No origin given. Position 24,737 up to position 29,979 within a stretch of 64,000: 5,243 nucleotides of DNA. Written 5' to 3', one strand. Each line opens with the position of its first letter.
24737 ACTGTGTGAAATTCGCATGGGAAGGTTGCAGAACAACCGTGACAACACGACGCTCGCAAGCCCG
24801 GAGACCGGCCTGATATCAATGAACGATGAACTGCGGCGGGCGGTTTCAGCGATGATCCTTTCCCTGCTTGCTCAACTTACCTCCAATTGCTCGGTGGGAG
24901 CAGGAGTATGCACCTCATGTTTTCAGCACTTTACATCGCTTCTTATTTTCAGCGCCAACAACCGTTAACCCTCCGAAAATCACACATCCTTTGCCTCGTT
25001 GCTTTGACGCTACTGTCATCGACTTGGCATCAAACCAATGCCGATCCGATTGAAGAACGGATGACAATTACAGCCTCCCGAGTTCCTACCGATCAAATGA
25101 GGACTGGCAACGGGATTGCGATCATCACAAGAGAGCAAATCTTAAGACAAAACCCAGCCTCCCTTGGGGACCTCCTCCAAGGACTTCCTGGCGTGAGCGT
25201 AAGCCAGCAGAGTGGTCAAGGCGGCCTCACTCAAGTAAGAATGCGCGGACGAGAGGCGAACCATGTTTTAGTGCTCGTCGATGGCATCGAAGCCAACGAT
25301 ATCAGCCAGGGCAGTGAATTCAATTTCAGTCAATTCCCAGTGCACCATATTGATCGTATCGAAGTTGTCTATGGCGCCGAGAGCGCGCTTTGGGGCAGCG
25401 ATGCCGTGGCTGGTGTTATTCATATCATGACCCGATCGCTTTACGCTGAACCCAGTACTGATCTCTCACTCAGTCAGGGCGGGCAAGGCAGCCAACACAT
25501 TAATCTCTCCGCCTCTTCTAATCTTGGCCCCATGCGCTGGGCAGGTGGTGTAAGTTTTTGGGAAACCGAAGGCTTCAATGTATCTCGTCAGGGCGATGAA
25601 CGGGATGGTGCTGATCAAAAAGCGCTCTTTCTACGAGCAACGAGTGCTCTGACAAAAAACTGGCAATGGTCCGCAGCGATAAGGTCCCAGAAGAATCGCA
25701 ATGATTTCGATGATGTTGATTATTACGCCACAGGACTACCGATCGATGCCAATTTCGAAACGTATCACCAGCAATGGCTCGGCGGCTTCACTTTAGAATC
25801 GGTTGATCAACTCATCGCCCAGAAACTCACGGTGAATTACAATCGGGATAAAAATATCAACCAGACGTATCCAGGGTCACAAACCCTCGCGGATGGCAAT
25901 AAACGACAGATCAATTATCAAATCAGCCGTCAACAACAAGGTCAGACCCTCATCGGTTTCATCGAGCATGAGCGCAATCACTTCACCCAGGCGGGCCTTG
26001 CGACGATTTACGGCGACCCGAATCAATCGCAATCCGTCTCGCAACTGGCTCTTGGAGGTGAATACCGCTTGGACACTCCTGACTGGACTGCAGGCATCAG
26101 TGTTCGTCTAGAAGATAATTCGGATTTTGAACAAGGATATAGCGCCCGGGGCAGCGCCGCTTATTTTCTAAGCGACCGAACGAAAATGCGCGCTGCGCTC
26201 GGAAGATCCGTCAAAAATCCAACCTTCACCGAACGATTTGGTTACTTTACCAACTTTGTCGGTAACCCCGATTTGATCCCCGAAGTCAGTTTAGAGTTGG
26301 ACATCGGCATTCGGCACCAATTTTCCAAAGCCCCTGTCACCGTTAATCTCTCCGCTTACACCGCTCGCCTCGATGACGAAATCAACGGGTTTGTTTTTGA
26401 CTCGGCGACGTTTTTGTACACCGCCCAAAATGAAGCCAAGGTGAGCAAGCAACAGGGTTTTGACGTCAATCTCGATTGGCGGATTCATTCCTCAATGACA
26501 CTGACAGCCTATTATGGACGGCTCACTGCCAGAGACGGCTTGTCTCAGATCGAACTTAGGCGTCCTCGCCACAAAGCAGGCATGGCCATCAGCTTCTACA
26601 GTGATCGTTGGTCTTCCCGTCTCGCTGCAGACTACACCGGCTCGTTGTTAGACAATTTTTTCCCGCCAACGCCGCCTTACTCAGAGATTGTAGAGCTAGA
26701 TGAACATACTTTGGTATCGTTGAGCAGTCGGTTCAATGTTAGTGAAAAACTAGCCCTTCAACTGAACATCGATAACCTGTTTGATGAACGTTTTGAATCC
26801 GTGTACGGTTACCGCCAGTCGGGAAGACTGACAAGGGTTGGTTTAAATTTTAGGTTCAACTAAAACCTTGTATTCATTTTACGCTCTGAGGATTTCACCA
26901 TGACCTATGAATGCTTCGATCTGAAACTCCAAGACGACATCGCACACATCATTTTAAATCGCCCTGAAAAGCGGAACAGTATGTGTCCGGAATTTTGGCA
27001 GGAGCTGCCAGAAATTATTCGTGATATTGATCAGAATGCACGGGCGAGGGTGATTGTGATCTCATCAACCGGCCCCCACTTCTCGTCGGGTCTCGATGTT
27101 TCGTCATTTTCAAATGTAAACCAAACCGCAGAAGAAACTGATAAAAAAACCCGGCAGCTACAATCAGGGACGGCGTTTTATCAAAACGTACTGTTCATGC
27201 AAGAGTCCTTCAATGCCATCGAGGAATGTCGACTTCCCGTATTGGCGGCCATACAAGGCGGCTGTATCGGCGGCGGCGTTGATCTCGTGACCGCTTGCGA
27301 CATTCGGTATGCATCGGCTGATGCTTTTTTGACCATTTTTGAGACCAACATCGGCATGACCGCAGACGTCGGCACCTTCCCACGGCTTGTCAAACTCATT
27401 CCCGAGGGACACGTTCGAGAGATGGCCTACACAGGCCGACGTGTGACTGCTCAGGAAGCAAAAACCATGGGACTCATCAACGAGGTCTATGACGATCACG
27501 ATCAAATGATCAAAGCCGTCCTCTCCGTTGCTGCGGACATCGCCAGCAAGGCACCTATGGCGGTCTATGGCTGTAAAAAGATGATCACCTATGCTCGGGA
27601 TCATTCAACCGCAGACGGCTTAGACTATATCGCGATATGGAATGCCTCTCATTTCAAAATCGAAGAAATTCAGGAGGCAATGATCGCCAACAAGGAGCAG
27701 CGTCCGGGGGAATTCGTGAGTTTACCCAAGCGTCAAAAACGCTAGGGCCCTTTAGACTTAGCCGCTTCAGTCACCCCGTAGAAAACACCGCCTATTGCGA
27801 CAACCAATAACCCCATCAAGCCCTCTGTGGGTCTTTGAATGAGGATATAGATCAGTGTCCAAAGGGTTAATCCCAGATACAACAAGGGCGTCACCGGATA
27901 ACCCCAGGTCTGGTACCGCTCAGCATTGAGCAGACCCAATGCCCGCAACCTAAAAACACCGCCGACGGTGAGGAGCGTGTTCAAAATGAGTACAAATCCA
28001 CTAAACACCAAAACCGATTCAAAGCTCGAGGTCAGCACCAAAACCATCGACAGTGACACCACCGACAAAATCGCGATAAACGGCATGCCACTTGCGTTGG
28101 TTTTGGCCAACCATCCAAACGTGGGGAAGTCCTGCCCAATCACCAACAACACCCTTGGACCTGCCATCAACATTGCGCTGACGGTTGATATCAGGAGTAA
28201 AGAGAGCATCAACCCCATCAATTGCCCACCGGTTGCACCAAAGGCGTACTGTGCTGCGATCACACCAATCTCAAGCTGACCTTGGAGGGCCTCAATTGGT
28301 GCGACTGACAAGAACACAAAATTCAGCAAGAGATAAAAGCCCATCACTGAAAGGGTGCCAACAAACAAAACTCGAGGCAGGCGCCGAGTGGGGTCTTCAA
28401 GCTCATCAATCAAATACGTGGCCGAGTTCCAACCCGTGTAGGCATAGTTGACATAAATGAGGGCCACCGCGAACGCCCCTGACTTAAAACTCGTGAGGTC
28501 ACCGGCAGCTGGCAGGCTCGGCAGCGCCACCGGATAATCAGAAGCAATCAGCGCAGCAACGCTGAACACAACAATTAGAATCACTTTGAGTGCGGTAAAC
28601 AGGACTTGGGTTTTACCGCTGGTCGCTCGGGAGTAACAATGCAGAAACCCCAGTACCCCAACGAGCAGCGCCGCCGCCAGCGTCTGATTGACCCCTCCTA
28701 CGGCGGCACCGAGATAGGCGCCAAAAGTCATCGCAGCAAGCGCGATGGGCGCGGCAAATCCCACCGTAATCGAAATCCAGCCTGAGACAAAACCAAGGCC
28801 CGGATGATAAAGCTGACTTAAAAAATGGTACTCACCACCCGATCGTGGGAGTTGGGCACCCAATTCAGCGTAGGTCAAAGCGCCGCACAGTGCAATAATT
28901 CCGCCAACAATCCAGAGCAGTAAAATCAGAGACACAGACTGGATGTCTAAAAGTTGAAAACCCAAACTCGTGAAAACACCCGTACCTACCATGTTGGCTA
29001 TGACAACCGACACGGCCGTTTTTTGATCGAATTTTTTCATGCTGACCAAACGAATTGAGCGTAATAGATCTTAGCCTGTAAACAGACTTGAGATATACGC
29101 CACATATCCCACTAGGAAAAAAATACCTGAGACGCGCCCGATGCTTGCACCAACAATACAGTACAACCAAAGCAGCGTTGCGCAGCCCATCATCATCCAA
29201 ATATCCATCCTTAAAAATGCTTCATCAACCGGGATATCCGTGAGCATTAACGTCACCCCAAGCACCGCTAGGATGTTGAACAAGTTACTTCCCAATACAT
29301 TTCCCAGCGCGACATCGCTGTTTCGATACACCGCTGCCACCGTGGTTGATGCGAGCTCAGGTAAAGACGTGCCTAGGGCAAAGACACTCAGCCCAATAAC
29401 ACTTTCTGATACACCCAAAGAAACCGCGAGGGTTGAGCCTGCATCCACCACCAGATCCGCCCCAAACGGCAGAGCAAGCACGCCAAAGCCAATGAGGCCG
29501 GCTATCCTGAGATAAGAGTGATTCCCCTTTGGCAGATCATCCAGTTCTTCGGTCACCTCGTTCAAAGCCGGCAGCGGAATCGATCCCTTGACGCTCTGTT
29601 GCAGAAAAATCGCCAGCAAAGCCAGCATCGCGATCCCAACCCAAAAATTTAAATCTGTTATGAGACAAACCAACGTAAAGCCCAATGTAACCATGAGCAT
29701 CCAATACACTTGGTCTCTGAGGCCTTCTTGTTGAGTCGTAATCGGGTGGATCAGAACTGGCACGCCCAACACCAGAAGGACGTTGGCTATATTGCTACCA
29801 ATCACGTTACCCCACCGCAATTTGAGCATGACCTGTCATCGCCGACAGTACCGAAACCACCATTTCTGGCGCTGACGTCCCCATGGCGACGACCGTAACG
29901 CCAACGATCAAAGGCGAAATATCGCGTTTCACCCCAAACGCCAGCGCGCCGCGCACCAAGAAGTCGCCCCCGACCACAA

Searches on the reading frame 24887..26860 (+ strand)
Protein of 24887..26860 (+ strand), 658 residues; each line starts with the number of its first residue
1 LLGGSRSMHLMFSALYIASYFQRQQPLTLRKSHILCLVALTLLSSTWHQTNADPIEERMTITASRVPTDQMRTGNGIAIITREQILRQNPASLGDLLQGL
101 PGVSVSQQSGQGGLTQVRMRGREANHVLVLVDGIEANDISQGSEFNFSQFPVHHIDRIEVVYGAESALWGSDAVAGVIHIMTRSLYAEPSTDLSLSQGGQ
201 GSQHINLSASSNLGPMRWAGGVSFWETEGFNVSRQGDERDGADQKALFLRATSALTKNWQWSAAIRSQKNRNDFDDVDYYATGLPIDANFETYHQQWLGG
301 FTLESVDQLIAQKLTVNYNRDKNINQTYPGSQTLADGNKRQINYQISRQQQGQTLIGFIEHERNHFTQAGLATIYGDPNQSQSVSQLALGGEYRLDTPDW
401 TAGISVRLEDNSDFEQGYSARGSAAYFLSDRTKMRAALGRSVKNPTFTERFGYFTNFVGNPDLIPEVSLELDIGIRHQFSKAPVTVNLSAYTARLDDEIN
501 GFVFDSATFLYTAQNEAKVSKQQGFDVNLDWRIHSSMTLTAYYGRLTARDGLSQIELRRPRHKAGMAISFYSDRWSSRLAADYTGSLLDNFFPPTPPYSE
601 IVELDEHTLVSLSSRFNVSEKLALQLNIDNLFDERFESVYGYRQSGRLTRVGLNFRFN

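Call 31: search_protein_families(library=pfam, proteins=[window:24887-26860:+], max_evalue=0.00001)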
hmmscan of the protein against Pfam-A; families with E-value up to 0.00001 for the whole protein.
window:24887-26860:+ (658 aa): 2 families
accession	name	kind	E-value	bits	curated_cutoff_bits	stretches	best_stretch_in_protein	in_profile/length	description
PF00593.30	TonB_dep_Rec_b-barrel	-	1.5e-30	107.9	27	1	289-631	55-436/436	TonB dependent receptor-like, beta-barrel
PF07715.20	Plug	-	2.4e-26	92.8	23.9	1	70-177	2-107/107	TonB-dependent Receptor Plug Domain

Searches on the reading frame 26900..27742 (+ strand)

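Call 31: search_protein_families(library=pfam, proteins=[window:26900-27742:+], max_evalue=0.00001)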
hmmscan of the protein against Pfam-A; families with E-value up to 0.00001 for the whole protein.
window:26900-27742:+ (281 aa): 2 families
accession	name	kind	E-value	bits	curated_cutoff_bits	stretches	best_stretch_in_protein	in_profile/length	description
PF00378.25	ECH_1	-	9e-46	156.7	27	1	11-272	3-248/251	Enoyl-CoA hydratase/isomerase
PF16113.10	ECH_2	-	9.7e-24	84.9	27.2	1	15-266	2-243/335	Enoyl-CoA hydratase/isomerase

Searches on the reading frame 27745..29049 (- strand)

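Call 31: search_protein_families(library=pfam, proteins=[window:27745-29049:-], max_evalue=0.00001)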
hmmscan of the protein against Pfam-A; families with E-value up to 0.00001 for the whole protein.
window:27745-29049:- (435 aa): 2 families
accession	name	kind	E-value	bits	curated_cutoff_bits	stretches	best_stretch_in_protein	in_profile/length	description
PF13520.12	AA_permease_2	-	1.5e-39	136.5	27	1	8-404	2-409/427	Amino acid permease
PF00324.27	AA_permease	-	1.8e-24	86.8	24.6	1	15-355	5-362/470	Amino acid permease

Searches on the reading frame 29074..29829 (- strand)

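Call 31: search_protein_families(library=pfam, proteins=[window:29074-29829:-], max_evalue=0.00001)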
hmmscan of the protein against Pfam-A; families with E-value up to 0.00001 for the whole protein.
window:29074-29829:- (252 aa): 1 family
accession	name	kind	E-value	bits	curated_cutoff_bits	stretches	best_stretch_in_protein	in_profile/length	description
PF01699.29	Na_Ca_ex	-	2e-38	132.2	24.9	2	111-247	4-147/151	Sodium/calcium exchanger protein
